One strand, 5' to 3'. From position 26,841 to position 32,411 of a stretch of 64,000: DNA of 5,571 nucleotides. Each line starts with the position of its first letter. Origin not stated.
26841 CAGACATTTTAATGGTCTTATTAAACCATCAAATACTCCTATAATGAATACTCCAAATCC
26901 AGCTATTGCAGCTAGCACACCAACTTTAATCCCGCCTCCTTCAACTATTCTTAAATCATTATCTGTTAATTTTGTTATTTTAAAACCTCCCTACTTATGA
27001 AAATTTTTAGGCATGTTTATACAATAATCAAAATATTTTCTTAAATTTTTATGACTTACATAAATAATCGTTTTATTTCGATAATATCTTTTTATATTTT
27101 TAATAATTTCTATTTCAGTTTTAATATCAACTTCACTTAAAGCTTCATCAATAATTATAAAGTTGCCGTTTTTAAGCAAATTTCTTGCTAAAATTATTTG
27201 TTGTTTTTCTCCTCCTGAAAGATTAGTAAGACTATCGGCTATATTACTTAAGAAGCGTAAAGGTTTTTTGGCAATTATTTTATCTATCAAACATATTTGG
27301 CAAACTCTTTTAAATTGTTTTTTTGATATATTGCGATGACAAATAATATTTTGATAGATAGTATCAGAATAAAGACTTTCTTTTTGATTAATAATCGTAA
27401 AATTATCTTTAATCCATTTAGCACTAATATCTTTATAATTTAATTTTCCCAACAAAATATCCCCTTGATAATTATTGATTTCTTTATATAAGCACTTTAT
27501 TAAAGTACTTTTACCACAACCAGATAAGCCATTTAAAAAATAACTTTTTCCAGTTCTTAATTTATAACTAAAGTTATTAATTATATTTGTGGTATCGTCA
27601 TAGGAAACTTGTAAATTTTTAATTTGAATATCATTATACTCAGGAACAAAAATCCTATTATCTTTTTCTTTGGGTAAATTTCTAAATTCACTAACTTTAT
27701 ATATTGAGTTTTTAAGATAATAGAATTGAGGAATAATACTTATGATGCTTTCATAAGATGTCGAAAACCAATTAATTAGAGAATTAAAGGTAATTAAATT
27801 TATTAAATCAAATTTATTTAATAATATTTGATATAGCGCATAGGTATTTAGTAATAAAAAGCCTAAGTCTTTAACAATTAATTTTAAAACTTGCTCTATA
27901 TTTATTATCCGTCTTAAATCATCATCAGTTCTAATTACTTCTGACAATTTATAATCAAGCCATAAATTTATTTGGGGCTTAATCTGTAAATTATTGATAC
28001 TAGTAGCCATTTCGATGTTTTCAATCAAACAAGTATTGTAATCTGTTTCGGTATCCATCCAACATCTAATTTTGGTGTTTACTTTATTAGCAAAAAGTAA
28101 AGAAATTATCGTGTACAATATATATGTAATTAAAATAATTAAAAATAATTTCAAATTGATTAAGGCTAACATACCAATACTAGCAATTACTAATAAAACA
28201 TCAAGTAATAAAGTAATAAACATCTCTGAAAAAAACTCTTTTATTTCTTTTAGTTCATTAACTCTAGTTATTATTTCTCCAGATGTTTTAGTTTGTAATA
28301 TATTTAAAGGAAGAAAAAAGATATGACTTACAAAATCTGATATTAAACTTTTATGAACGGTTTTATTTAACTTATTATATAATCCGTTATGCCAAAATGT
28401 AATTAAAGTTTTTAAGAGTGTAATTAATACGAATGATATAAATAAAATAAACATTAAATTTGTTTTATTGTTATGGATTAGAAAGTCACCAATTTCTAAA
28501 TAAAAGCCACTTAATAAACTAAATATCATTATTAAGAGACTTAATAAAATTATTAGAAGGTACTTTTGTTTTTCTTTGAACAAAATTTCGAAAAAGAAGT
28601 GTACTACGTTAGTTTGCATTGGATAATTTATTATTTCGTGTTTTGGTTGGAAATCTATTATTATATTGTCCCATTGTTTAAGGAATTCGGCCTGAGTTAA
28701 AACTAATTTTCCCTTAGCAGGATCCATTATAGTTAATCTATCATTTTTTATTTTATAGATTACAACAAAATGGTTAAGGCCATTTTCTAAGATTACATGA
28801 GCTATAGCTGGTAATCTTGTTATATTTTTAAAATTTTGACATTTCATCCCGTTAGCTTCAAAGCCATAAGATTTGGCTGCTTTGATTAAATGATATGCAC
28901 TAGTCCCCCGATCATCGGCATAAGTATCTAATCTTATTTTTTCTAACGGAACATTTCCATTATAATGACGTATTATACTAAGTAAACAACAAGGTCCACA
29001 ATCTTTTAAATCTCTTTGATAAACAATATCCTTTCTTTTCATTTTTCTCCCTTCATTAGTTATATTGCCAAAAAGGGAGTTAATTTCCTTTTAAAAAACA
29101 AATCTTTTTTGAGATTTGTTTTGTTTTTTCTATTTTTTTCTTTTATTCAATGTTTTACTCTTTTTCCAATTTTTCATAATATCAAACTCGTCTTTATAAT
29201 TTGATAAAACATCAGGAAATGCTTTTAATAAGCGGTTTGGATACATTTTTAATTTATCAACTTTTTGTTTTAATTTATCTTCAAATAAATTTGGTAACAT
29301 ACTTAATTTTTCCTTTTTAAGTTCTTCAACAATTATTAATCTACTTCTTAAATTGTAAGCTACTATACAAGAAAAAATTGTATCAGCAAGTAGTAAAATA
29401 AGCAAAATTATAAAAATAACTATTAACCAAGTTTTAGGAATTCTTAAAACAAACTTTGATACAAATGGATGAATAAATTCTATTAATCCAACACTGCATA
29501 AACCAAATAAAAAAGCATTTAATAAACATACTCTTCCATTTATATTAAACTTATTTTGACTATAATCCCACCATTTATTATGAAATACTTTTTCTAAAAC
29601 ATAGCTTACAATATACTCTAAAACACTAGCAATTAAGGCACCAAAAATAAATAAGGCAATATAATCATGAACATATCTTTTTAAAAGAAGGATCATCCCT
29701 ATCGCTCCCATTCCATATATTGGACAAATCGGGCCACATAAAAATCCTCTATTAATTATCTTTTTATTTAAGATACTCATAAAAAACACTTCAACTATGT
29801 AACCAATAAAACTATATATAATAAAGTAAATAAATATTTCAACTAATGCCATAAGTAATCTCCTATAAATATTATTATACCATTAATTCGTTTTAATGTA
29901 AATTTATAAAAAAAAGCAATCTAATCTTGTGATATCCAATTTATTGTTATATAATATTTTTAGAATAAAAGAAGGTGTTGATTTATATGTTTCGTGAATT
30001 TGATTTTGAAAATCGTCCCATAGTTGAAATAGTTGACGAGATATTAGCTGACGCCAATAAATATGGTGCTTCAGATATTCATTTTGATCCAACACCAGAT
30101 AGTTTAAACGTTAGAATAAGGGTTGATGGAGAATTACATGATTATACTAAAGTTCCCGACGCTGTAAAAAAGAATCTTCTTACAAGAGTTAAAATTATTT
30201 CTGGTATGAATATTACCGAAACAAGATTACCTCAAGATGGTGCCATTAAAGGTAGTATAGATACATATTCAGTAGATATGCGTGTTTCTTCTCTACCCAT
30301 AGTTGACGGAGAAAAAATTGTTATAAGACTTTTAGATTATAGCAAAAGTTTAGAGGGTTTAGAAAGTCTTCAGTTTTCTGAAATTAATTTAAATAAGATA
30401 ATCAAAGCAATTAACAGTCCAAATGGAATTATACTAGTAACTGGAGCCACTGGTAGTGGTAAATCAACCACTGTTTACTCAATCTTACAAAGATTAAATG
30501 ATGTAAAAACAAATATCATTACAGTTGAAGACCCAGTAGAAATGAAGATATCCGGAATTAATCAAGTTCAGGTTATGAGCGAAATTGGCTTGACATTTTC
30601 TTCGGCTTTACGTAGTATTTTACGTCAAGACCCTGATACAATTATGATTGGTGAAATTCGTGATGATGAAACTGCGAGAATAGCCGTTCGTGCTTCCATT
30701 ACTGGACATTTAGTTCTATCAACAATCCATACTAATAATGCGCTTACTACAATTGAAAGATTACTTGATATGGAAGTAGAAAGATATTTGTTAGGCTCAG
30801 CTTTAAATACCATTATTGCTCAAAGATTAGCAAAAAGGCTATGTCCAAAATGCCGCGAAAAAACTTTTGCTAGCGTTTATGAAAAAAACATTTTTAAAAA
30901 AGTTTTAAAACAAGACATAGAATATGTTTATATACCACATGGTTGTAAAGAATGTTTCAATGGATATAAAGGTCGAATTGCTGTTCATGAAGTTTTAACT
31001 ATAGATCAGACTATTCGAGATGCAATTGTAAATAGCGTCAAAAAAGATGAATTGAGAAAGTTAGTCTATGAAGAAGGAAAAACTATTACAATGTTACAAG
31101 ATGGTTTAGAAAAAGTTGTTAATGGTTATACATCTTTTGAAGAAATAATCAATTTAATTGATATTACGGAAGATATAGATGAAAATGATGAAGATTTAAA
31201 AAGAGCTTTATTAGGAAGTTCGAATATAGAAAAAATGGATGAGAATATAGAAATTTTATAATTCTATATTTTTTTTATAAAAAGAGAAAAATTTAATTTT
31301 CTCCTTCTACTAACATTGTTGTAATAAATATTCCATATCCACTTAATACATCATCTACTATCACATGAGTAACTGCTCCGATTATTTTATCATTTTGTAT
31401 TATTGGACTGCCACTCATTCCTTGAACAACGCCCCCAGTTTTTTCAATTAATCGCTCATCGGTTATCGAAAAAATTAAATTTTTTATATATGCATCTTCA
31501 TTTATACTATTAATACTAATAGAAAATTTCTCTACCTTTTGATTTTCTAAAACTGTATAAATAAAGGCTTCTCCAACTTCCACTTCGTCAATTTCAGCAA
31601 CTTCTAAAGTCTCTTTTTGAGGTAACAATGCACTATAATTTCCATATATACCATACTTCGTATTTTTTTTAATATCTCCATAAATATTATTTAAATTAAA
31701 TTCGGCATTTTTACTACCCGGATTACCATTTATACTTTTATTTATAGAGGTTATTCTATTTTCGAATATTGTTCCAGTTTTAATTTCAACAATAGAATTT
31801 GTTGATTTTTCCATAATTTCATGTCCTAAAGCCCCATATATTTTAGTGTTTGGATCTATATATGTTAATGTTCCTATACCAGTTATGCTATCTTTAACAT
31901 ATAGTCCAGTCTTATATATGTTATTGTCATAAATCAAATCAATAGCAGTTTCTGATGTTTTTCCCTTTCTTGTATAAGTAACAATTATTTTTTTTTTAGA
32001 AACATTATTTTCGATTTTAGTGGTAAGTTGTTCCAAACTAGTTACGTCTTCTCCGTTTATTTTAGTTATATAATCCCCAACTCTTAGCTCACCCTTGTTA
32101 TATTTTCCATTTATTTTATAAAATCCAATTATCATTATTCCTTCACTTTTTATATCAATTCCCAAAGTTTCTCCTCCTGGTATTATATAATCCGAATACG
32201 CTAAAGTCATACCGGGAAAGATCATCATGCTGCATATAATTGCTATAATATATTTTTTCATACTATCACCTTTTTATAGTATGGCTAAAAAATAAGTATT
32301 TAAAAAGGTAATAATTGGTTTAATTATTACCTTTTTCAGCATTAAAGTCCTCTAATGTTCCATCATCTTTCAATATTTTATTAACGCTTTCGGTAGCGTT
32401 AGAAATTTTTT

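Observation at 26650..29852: Unannotated two-peptide bacteriocin locus; one precursor has ATA at the initiator position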

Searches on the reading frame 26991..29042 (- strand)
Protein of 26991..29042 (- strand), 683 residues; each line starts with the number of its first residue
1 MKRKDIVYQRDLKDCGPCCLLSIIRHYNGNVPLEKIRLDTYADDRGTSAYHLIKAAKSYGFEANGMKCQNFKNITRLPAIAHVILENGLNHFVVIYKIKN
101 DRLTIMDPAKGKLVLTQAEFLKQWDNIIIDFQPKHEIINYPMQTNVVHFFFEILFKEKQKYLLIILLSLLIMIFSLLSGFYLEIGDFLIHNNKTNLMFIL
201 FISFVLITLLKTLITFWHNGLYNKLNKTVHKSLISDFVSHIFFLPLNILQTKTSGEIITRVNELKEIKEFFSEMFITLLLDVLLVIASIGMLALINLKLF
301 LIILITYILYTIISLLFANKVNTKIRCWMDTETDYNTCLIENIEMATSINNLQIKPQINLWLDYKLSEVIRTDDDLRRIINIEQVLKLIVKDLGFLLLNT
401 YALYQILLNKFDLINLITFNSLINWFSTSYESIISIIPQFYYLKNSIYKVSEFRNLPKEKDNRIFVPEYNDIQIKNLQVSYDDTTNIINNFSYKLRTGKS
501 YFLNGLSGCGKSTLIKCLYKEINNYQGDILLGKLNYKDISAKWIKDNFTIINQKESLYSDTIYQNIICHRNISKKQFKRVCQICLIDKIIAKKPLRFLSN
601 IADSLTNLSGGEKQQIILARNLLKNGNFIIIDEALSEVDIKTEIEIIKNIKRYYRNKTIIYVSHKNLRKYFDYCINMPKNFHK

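Call 5: search_protein_families(library=pfam, proteins=[window:26991-29042:-], max_evalue=1)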
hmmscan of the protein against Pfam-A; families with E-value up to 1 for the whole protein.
window:26991-29042:- (683 aa): 19 families
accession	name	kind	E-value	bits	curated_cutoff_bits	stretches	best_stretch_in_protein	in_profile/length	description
PF03412.21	Peptidase_C39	-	2.1e-34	118.6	22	1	4-135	2-132/133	Peptidase C39 family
PF00005.33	ABC_tran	-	3.4e-21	76.7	25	1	489-635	2-136/137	ABC transporter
PF00664.28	ABC_membrane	-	1.6e-15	58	28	1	163-427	3-271/274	ABC transporter transmembrane region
PF03193.22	RsgA_GTPase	-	0.00034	20.9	30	1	462-525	72-133/174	RsgA GTPase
PF02463.25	SMC_N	-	0.003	17.5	40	1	473-666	135-199/220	RecF/RecN/SMC N terminal domain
PF05673.19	DUF815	-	0.0044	16.6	23.8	1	463-525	16-80/249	Protein of unknown function (DUF815)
PF10066.14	DUF2304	-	0.0096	16.6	25.5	1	159-216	29-86/106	Uncharacterized conserved protein (DUF2304)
PF25201.1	nSTAND6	-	0.012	16.1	27.7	1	487-523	7-43/148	Novel STAND NTPase 6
PF13238.12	AAA_18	-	0.015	16.2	29.4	1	502-546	2-44/128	AAA domain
PF13245.12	AAA_19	-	0.016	15.9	25.1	1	499-652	12-116/134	AAA domain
PF01443.25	Viral_helicase1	-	0.022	15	21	1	504-529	4-22/228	Viral superfamily 1 RNA helicase core domain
PF13173.12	AAA_14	-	0.023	15.2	27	1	499-538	3-41/129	AAA domain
PF22406.1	DdMyo7_FERM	-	0.029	15.3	27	1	533-602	18-88/111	DdMyo7 FERM domain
PF12775.13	AAA_7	-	0.032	14.2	25.8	1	470-524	5-59/181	P-loop containing dynein motor region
PF21369.3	STL11_N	-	0.033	14.7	27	1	542-589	26-70/117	STL11, N-terminal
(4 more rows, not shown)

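Call 6: search_protein_families(library=ncbifam, proteins=[window:26991-29042:-], max_evalue=1)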
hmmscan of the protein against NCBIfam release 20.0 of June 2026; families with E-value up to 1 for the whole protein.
window:26991-29042:- (683 aa): 178 families (the best 25 are shown)
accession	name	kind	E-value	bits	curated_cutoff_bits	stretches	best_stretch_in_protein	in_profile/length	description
NF045998.1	cleave_ABC_plasm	equivalog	2.9e-95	320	500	1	9-666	2-661/673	Mbov_0121 family peptidase domain-containing ABC transporter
TIGR01193.1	bacteriocin_ABC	subfamily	4.8e-94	316.3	523.85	1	9-665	1-668/708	peptide cleavage/export ABC transporter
TIGR03796.1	NHLM_micro_ABC1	equivalog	8.6e-83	278.8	853.3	1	6-665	4-671/710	NHLP family bacteriocin export ABC transporter peptidase/permease/ATPase subunit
TIGR01846.1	type_I_sec_HlyB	subfamily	8.3e-68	229.3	725.55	1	19-665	4-651/694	type I secretion system permease/ATPase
TIGR03375.1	type_I_sec_LssB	subfamily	5.3e-66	223.3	693.1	1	19-666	6-662/696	type I secretion system permease/ATPase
TIGR02857.1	CydD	equivalog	2.1e-42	145.8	435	2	447-666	297-517/529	thiol reductant ABC exporter subunit CydD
TIGR03797.1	NHLM_micro_ABC2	equivalog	4.4e-40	137.8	709.4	1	153-654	130-635/686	NHLP bacteriocin export ABC transporter permease/ATPase subunit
TIGR02203.1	MsbA_lipidA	equivalog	4.2e-38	131.2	602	1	182-665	38-528/572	lipid A export permease/ATP-binding protein MsbA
NF008364.0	PRK11160.1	equivalog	3e-37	128.5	630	1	242-666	104-535/575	heme ABC transporter ATP-binding protein/permease CydC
NF010178.0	PRK13657.1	equivalog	3.6e-32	111.6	733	1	152-665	12-529/588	glucan ABC transporter ATP-binding protein/ permease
TIGR02204.1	MsbA_rel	hypoth_equivalog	9.4e-32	110.4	780.4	2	462-665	328-534/576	ABC transporter, permease/ATP-binding protein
NF008379.0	PRK11174.1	equivalog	2.8e-31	108.8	684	1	458-665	336-543/588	heme ABC transporter permease/ATP-binding protein CydD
NF008056.1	PRK10790.1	equivalog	1.1e-30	106.7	746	1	194-665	61-534/584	SmdB family multidrug efflux ABC transporter permease/ATP-binding protein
TIGR01842.1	type_I_sec_PrtD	subfamily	1.2e-30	106.5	510.15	1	156-666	3-514/544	type I secretion system permease/ATPase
NF008055.0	PRK10789.1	equivalog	1.3e-30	106.4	845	1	471-665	334-530/590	SmdA family multidrug ABC transporter permease/ATP-binding protein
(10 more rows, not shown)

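Call 7: find_encoding_contigs(protein=window:26991-29042:-, flank=5000, max_places=10)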
Protein window:26991-29042:- (683 aa): 6 contigs read that carry it; 3 places shown.
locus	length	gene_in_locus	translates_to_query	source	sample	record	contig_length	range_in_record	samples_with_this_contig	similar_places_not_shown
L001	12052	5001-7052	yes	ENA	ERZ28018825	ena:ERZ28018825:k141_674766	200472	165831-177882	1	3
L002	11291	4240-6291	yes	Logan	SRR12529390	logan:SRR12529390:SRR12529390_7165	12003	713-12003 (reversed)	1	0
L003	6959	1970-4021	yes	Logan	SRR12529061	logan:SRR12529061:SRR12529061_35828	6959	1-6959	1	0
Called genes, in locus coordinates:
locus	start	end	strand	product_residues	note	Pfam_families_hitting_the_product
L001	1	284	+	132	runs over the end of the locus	PF01029:NusB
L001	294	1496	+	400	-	PF13742:tRNA_anti_2, PF01336:tRNA_anti-codon, PF02601:Exonuc_VII_L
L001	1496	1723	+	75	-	PF02609:Exonuc_VII_S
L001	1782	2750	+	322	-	PF13180:PDZ_2, PF17820:PDZ_6 (weak), PF05580:Peptidase_S55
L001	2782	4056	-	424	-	PF00437:T2SSE, PF13401:AAA_22 (faint)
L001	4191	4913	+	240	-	PF06541:ABC_trans_CmpB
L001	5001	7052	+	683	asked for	PF03412:Peptidase_C39, PF00664:ABC_membrane, PF00005:ABC_tran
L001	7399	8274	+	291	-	-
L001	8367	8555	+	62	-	PF01165:Ribosomal_S21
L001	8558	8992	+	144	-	PF09424:YqeY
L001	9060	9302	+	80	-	PF07873:YabP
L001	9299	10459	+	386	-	PF06898:YqfD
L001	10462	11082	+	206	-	PF04892:VanZ-LLP1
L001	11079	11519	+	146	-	PF02130:YbeY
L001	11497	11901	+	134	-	PF01219:DAGK_prokar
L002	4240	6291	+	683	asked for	PF03412:Peptidase_C39, PF00664:ABC_membrane, PF00005:ABC_tran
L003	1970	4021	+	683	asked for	PF03412:Peptidase_C39, PF00664:ABC_membrane, PF00005:ABC_tran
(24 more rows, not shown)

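Call 11: find_related_loci(query=window:26991-29042:-, collection=genome_contigs, flank=5000)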
Query window:26991-29042:- (683 aa) in genome_contigs; peptide patterns used: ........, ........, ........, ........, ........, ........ (x = any residue, [..] = any of these).
27 stretches matched a pattern; 3 encode a relative of the query (tblastn E <= 1e-3); 3 distinct loci.
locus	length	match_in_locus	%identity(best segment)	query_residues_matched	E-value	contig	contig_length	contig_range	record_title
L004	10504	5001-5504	24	472-666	5e-10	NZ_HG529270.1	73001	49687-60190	Faecalimicrobium dakarense strain FF1, whole genome shotgun sequence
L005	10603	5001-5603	27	472-666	6e-7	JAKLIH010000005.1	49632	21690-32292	MAG: Patescibacteria group bacterium isolate RA.bin82 RA.bin82_5, whole genome shotgun sequence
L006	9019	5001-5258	29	57-141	5e-6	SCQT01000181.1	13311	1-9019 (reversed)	MAG: Chitinophagaceae bacterium isolate FW021_bin.31 FW021_bin.31-43100, whole genome shotgun sequence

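Call 44: find_related_loci(query=A1, collection=metagenome_contigs, flank=3000)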
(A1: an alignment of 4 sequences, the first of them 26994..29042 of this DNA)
Query A1 (683 aa) in metagenome_contigs; peptide patterns used: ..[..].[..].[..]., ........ (x = any residue, [..] = any of these).
442 stretches matched a pattern; 26 encode a relative of the query (tblastn E <= 1e-3); 26 distinct loci.
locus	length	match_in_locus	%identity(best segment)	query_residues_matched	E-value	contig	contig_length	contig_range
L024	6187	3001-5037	39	5-680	2e-151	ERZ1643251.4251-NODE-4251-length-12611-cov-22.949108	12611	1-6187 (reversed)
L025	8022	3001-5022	40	1-675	1e-131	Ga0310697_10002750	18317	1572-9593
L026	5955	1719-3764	37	1-683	9e-132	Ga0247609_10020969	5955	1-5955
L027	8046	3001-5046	41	1-679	6e-155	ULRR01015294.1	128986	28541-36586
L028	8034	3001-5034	37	1-677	1e-115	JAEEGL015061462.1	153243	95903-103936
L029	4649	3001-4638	38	5-547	1e-107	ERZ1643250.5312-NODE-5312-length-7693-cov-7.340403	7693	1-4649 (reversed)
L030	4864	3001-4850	38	1-624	2e-116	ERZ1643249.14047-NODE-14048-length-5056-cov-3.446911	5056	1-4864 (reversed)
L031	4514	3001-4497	38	1-499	6e-86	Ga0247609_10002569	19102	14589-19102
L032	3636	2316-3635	37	1-440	3e-85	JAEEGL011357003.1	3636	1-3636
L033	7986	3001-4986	32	9-665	2e-83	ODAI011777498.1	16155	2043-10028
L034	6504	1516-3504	30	7-665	1e-65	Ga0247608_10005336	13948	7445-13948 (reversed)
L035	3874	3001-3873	43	1-289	3e-63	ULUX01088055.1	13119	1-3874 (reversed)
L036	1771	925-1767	40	1-284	9e-65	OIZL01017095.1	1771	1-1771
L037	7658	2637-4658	40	6-677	1e-152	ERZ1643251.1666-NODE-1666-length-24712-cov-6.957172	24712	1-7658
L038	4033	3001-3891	32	7-298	3e-32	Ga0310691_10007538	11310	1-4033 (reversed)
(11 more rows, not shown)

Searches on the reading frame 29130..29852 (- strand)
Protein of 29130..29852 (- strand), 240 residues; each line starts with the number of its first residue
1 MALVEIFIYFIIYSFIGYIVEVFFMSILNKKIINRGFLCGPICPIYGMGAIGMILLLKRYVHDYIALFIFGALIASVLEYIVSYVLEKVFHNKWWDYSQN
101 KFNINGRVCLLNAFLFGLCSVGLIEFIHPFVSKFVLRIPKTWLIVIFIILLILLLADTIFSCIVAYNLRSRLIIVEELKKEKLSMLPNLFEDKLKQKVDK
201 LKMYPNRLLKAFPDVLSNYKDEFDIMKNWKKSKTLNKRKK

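Call 5: search_protein_families(library=pfam, proteins=[window:29130-29852:-], max_evalue=1)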
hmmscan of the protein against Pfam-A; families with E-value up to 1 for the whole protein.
window:29130-29852:- (240 aa): 3 families
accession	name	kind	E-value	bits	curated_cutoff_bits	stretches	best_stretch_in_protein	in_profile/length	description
PF06541.16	ABC_trans_CmpB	-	2.2e-52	177.7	25.9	1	8-161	1-150/151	Putative ABC-transporter type IV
PF17260.7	DUF5326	-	0.05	14.3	27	1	64-86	19-41/70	Family of unknown function (DUF5326)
PF00335.26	Tetraspanin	-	0.86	9.7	32.1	1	68-205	8-127/225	Tetraspanin family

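Call 6: search_protein_families(library=ncbifam, proteins=[window:29130-29852:-], max_evalue=1)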
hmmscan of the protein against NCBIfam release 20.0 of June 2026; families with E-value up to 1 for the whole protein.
window:29130-29852:- (240 aa): 1 family
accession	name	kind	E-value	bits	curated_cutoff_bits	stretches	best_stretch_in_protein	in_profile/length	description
NF003754.0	PRK05346.2-5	equivalog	0.22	10.8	677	1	132-164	6-37/320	Na(+)-translocating NADH-quinone reductase subunit C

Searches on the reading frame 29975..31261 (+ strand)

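Call 85: search_protein_families(library=pfam, proteins=[window:29975-31261:+], max_evalue=0.001)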
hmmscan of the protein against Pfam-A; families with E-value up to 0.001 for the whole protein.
window:29975-31261:+ (428 aa): 6 families
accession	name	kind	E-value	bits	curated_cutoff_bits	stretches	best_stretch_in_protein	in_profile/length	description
PF00437.27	T2SSE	-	1.8e-122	409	24.9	1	13-392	5-369/370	Type II/IV secretion system protein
PF13401.12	AAA_22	-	1.1e-05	26.2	27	1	149-206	4-60/130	AAA domain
PF13191.12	AAA_16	-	8e-05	23.6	32.6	1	139-190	12-63/167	AAA ATPase domain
PF01935.23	DUF87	-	0.0003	21.4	23.2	0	154-182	27-56/220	Helicase HerA, central domain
PF13173.12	AAA_14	-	0.0006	20.3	27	0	150-240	2-83/129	AAA domain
PF25199.1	nSTAND_NTPase5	-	0.00095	19.5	34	0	147-187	38-79/145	Novel STAND NTPase 5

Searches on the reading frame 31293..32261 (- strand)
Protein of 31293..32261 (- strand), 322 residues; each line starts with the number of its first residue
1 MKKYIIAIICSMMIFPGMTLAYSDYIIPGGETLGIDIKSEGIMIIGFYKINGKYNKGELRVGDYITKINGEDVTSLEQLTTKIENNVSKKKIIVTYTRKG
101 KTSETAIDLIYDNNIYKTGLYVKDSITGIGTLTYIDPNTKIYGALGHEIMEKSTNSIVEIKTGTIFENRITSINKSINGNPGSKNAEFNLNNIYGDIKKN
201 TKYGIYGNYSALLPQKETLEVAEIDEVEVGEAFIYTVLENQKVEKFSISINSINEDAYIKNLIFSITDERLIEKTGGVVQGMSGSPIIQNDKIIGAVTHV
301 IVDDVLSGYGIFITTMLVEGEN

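Call 85: search_protein_families(library=pfam, proteins=[window:31293-32261:-], max_evalue=0.001)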
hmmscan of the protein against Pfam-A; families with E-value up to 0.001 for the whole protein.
window:31293-32261:- (322 aa): 4 families
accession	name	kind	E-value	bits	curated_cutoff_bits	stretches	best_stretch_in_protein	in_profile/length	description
PF05580.18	Peptidase_S55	-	4.5e-72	242.9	25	1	115-317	2-210/210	SpoIVB peptidase S55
PF13180.12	PDZ_2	-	1.2e-07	32.4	27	1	55-109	27-80/80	PDZ domain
PF17820.7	PDZ_6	-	8.5e-06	25.9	27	1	57-93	14-50/54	PDZ domain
PF00595.29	PDZ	-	8.6e-05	23.3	23.2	1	31-93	10-77/81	PDZ domain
